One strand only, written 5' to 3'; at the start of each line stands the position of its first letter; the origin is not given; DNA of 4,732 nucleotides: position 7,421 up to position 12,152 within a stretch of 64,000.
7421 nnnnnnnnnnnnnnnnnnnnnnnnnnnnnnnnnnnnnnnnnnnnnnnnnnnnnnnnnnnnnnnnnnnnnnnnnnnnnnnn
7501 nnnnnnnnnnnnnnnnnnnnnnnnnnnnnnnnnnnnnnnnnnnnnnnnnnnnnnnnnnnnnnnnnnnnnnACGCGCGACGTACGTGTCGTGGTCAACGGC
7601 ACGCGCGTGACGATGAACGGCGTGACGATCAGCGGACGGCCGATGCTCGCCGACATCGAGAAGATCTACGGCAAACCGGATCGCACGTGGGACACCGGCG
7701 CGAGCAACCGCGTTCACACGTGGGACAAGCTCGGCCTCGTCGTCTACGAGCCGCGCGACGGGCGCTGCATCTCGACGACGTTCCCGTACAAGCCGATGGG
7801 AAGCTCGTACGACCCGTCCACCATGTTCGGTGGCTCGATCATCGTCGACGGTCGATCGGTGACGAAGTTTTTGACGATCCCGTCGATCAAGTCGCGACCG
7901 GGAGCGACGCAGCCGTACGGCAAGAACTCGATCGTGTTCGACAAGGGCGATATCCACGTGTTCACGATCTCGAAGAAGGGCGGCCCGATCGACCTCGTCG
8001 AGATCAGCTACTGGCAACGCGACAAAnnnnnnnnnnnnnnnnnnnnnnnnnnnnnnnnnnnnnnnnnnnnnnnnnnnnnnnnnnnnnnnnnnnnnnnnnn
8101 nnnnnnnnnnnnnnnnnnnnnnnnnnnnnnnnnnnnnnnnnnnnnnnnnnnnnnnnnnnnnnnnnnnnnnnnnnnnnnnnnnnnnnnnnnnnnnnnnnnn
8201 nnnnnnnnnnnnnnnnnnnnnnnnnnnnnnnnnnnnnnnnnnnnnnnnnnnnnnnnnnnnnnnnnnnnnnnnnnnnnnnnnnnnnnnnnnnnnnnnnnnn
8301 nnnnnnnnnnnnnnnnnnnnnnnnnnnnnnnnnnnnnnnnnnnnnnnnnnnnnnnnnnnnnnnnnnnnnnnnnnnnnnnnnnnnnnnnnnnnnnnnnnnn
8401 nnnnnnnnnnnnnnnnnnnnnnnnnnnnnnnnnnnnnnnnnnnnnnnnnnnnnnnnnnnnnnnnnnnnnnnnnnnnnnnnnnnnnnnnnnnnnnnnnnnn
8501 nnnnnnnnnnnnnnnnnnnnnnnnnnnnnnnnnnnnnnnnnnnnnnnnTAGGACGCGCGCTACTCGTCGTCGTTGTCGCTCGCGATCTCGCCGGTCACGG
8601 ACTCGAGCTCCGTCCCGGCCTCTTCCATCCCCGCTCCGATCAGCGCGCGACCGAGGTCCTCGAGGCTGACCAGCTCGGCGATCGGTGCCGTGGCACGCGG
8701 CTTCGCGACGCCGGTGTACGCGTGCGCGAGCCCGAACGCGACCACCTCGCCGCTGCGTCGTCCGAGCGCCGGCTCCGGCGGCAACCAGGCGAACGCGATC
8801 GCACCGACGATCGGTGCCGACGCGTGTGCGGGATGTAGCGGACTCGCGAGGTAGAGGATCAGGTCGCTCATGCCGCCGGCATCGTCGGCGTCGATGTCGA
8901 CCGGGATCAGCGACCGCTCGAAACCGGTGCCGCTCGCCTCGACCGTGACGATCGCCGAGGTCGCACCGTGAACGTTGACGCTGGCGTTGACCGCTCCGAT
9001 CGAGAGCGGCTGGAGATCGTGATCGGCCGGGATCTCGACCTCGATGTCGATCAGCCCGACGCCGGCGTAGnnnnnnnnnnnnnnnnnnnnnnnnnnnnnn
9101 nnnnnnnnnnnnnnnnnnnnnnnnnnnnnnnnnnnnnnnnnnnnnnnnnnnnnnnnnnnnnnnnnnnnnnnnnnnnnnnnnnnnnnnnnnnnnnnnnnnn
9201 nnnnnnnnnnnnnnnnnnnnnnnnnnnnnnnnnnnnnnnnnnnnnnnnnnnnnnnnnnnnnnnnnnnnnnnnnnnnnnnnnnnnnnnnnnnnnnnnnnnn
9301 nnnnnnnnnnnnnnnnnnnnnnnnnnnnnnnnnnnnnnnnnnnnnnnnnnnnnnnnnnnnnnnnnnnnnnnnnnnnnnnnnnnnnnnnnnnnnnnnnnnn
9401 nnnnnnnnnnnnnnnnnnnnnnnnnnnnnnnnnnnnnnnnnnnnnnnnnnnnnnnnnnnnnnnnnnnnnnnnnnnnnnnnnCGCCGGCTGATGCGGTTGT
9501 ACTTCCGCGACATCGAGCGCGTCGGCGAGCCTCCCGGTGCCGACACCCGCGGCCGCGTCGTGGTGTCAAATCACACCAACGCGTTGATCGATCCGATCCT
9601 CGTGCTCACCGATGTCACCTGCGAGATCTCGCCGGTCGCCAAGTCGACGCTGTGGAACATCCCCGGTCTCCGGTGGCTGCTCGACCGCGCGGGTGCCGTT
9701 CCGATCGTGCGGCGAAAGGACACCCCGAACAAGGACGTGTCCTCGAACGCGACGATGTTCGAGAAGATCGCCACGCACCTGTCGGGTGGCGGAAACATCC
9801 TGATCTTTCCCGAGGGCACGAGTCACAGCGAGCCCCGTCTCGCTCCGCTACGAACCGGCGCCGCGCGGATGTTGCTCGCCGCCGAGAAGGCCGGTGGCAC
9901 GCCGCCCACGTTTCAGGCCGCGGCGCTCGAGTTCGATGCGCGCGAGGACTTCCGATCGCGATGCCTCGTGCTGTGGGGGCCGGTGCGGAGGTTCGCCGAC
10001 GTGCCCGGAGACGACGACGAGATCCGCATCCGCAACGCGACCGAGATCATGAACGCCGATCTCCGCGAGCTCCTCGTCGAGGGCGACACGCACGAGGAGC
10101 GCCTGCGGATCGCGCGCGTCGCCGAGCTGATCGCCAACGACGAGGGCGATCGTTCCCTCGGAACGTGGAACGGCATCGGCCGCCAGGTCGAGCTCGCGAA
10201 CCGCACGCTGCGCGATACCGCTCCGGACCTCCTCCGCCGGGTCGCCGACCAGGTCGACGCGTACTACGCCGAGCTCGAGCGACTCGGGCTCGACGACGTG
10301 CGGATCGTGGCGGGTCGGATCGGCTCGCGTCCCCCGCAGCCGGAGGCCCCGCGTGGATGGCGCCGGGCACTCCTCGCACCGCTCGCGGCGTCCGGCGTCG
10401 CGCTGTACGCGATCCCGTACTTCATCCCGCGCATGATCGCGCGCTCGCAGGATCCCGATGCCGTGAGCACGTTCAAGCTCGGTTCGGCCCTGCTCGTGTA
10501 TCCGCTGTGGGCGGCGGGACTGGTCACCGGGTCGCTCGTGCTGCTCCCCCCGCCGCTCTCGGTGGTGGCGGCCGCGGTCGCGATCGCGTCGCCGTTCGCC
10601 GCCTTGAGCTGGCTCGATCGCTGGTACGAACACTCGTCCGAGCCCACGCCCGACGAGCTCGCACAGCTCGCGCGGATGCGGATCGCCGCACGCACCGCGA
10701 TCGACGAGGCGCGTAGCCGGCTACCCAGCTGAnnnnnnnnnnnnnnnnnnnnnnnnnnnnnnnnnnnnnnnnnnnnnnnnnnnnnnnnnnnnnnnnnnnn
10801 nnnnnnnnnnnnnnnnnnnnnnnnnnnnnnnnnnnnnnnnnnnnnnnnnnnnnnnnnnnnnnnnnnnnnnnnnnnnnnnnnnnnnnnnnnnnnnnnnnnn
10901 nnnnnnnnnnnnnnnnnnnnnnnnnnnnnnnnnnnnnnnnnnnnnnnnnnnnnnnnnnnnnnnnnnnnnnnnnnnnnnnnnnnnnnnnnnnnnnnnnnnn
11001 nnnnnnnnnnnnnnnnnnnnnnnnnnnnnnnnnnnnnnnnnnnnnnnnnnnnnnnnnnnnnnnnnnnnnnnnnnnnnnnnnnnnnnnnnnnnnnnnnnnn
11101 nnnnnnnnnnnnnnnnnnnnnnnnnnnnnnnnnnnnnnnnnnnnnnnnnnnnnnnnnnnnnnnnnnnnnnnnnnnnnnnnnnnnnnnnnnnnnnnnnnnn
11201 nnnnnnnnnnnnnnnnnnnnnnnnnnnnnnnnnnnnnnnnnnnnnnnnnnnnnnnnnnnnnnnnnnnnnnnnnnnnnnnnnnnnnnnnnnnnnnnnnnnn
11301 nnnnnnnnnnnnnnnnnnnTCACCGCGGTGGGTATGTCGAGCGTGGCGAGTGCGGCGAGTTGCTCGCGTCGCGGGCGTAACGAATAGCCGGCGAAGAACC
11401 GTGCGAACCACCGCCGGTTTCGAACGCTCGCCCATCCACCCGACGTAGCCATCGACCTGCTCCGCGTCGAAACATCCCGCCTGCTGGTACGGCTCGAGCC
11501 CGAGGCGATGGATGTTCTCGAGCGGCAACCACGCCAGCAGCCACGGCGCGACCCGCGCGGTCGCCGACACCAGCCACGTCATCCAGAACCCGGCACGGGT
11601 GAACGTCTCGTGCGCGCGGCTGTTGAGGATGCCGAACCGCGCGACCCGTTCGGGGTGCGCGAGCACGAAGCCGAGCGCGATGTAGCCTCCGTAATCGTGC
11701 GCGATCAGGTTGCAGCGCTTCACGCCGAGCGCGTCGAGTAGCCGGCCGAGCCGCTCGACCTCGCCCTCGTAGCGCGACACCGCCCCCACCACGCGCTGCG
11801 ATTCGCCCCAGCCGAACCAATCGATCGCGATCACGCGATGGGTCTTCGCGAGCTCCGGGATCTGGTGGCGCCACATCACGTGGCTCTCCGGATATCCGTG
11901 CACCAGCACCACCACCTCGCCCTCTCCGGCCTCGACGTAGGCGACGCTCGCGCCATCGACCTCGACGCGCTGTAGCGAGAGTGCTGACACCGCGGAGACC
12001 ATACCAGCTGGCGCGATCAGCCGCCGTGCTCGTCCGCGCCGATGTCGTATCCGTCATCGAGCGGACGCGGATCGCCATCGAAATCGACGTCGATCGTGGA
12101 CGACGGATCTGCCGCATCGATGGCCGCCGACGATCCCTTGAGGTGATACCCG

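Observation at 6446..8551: Secreted TPR-like protein with a triplicated ~160-aa module of unknown function (each module itself two similar halves)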

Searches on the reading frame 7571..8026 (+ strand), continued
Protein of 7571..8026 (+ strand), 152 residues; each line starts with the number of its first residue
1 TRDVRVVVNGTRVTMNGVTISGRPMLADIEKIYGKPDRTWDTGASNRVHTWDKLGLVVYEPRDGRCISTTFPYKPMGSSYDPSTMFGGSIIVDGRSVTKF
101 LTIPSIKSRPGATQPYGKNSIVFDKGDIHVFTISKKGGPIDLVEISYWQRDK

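Call 57: find_encoding_contigs(protein=P0070, flank=5000, max_places=5)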
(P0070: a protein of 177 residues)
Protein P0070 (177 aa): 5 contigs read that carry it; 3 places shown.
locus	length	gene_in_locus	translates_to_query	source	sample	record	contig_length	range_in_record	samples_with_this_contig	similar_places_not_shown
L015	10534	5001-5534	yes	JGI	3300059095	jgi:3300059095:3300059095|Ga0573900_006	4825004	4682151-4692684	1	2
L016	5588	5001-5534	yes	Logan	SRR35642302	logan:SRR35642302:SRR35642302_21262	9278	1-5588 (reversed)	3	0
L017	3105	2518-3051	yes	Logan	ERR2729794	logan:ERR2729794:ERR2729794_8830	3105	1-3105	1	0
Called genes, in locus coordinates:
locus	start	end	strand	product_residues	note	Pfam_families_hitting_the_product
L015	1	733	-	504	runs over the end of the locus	PF00089:Trypsin, PF13365:Trypsin_2, PF00595:PDZ (weak), PF13180:PDZ_2, PF17820:PDZ_6 (weak)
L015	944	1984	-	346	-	-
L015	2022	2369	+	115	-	PF00037:Fer4, PF12797:Fer4_2 (faint), PF13187:Fer4_9 (faint), PF13237:Fer4_10 (faint), PF12838:Fer4_7, PF13183:Fer4_8 (faint)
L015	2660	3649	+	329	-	PF01820:Dala_Dala_lig_N, PF02222:ATP-grasp (weak), PF02786:CPSase_L_D2, PF07478:Dala_Dala_lig_C, PF02655:ATP-grasp_3, PF13535:ATP-grasp_4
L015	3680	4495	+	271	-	PF03793:PASTA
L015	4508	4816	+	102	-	PF00581:Rhodanese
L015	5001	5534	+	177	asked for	PF24880:DUF7738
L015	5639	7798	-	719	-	PF07715:Plug, PF00593:TonB_dep_Rec_b-barrel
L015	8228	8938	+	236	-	PF10988:DUF2807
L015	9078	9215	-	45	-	-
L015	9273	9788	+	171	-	-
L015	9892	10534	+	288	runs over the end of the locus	PF00009:GTP_EFTU, PF00350:Dynamin_N (faint), PF01926:MMR_HSR1, PF02421:FeoB_N, PF03193:RsgA_GTPase (faint), PF07650:KH_2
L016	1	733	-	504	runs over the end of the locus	PF00089:Trypsin, PF13365:Trypsin_2, PF00595:PDZ (weak), PF13180:PDZ_2, PF17820:PDZ_6 (weak)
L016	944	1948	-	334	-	-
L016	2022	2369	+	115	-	PF00037:Fer4, PF12797:Fer4_2 (faint), PF13187:Fer4_9 (faint), PF13237:Fer4_10 (faint), PF12838:Fer4_7, PF13183:Fer4_8 (faint)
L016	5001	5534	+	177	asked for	PF24880:DUF7738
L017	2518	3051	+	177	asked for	PF24880:DUF7738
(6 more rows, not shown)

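Call 58: find_encoding_contigs(protein=P0023, flank=5000, max_places=5)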
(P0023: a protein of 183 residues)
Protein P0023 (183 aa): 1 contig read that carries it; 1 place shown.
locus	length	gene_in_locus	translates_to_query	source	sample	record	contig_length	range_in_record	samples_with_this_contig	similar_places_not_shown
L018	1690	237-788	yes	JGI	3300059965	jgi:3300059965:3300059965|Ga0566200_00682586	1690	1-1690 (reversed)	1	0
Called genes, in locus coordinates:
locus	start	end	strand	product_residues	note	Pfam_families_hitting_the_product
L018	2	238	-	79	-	?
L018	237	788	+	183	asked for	PF24880:DUF7738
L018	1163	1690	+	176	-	?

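Call 59: find_encoding_contigs(protein=P0027, flank=5000, max_places=5)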
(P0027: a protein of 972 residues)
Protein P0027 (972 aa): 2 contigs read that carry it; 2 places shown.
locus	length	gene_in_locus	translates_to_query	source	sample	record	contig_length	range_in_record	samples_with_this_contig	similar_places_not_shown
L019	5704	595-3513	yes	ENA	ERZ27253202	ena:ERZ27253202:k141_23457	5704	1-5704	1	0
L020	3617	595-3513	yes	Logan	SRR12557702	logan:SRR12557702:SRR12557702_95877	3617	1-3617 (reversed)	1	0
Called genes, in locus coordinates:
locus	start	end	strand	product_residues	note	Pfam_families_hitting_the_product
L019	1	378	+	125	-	?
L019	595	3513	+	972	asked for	PF13432:TPR_16 (faint), PF13181:TPR_8 (faint), PF13414:TPR_11 (faint), PF00515:TPR_1 (weak), PF07719:TPR_2 (weak), PF13431:TPR_17 (faint), PF24880:DUF7738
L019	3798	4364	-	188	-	-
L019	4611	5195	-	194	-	PF05685:Uma2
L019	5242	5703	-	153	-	?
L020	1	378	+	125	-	?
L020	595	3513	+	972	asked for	PF13432:TPR_16 (faint), PF13181:TPR_8 (faint), PF13414:TPR_11 (faint), PF00515:TPR_1 (weak), PF07719:TPR_2 (weak), PF13431:TPR_17 (faint), PF24880:DUF7738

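Call 72: search_protein_families(library=pfam, proteins=[L014:1060-2406:+, L014:4639-7062:-, L014:8892-10058:-, L013:2313-4955:+, L013:5690-6466:-, L013:6599-7918:+, L006:2414-4717:-, L006:37-618:-, L011:5602-6393:+, L011:75-845:+], max_evalue=0.001)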
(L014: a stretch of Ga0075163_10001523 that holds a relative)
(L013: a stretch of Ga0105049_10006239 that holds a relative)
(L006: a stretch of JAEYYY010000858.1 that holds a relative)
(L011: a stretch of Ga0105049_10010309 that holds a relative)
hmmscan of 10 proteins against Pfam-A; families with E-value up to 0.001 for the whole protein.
L014:1060-2406:+ (448 aa): 8 families
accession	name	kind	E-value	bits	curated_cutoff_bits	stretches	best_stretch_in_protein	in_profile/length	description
PF01266.30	DAO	-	5.5e-10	39.7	27.9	1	63-97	1-38/353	FAD dependent oxidoreductase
PF13450.12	NAD_binding_8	-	1.6e-06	28.8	21.9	1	66-100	1-36/68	NAD(P)-binding Rossmann-like domain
PF07992.20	Pyr_redox_2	-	2.6e-06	27.5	26.1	1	62-90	1-30/291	Pyridine nucleotide-disulphide oxidoreductase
PF03486.20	HI0933_like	-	3.1e-05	24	50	1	62-96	1-36/244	HI0933-like protein Rossmann domain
PF00890.30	FAD_binding_2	-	3.1e-05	23.8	20.4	1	63-94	1-33/414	FAD binding domain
PF01494.25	FAD_binding_3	-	0.00013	21.7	22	1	63-92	3-33/349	FAD binding domain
PF13738.12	Pyr_redox_3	-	0.00014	21.6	30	0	65-94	1-32/305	Pyridine nucleotide-disulphide oxidoreductase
PF01946.23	Thi4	-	0.00045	20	26.2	1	61-90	17-48/235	Thi4 family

L014:4639-7062:- (807 aa): 6 families
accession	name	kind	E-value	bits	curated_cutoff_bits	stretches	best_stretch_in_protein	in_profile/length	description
PF08487.16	VIT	-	3.5e-30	104.9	26.5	1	75-177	8-110/111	Vault protein inter-alpha-trypsin domain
PF13768.12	VWA_3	-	8.6e-20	71.8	27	1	318-466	2-151/155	von Willebrand factor type A domain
PF00092.34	VWA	-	3e-13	50.8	23.8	1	318-458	1-148/174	von Willebrand factor type A domain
PF13519.12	VWA_2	-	1.1e-09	39.3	27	1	320-421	2-106/107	von Willebrand factor type A domain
PF05762.20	VWA_CoxE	-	7.2e-08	32.6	26.4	1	312-443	52-181/222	VWA domain containing CoxE-like protein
PF13757.12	VIT_2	-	5.5e-06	26.6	23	1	62-130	8-76/78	Vault protein inter-alpha-trypsin domain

L014:8892-10058:- (388 aa): 2 families
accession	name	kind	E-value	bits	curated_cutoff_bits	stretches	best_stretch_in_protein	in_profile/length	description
PF04055.27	Radical_SAM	-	4.3e-27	95.7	29.5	1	102-257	6-163/166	Radical SAM superfamily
PF06968.18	BATS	-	5.3e-21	75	22.2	1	269-358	1-88/88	Biotin and Thiamin Synthesis associated domain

L013:2313-4955:+ (880 aa): 2 families
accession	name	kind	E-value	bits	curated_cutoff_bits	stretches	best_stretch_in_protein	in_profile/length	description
PF17963.7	Big_9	-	6.8e-06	27.3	23.6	1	144-231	1-88/89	Bacterial Ig domain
PF13948.11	DUF4215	-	0.00073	20.2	27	1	463-493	17-46/47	Domain of unknown function (DUF4215)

L013:5690-6466:- (258 aa): 0 families

L013:6599-7918:+ (439 aa): 1 family
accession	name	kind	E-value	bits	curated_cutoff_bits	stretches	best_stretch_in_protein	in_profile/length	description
PF24880.1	DUF7738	-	1.8e-12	48.1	24.6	1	171-271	2-95/103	Domain of unknown function (DUF7738)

L006:2414-4717:- (767 aa): 6 families
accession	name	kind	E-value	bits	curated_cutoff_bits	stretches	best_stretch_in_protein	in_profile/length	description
PF08487.16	VIT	-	5.3e-30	104.3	26.5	1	74-173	11-110/111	Vault protein inter-alpha-trypsin domain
PF13768.12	VWA_3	-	3.8e-19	69.7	27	1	311-459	2-151/155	von Willebrand factor type A domain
PF00092.34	VWA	-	1e-11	45.8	23.8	1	311-450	1-148/174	von Willebrand factor type A domain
PF13519.12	VWA_2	-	6.7e-09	36.8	27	1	312-414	1-106/107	von Willebrand factor type A domain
PF05762.20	VWA_CoxE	-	1.4e-06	28.3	26.4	1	301-436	48-181/222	VWA domain containing CoxE-like protein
PF13757.12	VIT_2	-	2.9e-06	27.5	23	1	58-127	8-77/78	Vault protein inter-alpha-trypsin domain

L006:37-618:- (193 aa): 2 families
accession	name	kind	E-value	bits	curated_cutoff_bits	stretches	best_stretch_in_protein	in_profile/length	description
PF04275.20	P-mevalo_kinase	-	6.5e-14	52.3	33.8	1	14-127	1-112/114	Phosphomevalonate kinase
PF21448.3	DNMK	-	0.00011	22.3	27.1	0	80-181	139-230/232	Deoxynucleotide monophosphate kinase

L011:5602-6393:+ (263 aa): 2 families
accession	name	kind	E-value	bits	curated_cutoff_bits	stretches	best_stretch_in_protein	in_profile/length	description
PF00582.32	Usp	-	2.5e-17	64.2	24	1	77-204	4-140/141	Universal stress protein family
PF00875.24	DNA_photolyase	-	1.2e-05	25.8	26.6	1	94-175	15-95/164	DNA photolyase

L011:75-845:+ (256 aa): 0 families

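Call 75: list_cluster_members(proteins=[P0004, P0070, P0047, P0015])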
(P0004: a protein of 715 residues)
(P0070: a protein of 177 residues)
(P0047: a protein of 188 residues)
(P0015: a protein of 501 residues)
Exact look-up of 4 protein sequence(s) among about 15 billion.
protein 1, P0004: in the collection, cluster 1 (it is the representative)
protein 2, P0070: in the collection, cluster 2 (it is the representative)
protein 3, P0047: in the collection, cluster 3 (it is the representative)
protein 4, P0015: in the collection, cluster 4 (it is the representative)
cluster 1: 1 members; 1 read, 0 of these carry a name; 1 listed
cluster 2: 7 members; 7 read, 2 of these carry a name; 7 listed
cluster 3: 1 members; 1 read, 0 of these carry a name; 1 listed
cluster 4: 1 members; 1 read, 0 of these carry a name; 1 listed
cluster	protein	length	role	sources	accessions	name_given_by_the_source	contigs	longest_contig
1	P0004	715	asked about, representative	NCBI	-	-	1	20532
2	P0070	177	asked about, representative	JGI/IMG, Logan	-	hypothetical protein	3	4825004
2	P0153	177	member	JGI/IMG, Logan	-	hypothetical protein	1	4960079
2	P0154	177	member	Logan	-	-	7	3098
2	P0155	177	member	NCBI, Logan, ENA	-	-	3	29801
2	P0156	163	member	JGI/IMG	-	-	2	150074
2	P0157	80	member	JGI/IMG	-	-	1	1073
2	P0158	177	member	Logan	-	-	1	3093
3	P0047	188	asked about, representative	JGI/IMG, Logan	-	-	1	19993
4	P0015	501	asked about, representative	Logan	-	-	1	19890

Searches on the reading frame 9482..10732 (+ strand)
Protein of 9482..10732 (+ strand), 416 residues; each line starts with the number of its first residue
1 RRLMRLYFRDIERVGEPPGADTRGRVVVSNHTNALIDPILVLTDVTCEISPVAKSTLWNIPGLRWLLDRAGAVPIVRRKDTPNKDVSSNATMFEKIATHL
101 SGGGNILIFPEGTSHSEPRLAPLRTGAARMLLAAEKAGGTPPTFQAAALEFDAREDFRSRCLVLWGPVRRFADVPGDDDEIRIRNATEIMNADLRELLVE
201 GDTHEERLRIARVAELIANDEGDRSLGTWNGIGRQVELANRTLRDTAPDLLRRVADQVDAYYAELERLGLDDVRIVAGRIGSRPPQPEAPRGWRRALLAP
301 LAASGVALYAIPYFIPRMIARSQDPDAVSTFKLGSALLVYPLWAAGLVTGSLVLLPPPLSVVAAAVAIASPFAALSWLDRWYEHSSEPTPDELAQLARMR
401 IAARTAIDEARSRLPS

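Call 16: search_protein_families(library=pfam, proteins=[window:9482-10732:+], max_evalue=0.01)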
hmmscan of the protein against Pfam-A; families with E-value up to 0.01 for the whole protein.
window:9482-10732:+ (416 aa): 1 family
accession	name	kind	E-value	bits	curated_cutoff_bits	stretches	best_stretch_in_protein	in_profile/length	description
PF01553.26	Acyltransferase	-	6.7e-16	58.7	23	1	23-134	14-122/132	Acyltransferase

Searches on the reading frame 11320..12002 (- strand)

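Call 16: search_protein_families(library=pfam, proteins=[window:11320-12002:-], max_evalue=0.01)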
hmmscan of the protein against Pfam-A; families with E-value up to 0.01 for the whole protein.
window:11320-12002:- (227 aa): 3 families
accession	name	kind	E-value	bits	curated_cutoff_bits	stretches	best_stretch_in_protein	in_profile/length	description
PF00561.26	Abhydrolase_1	-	2.2e-21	77.1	25.8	1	30-145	2-121/245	alpha/beta hydrolase fold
PF12697.13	Abhydrolase_6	-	8.8e-12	46.6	26.3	1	31-185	1-136/217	Alpha/beta hydrolase family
PF12146.15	Hydrolase_4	-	2.8e-09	37.1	27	1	30-157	6-139/239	Serine aminopeptidase, S33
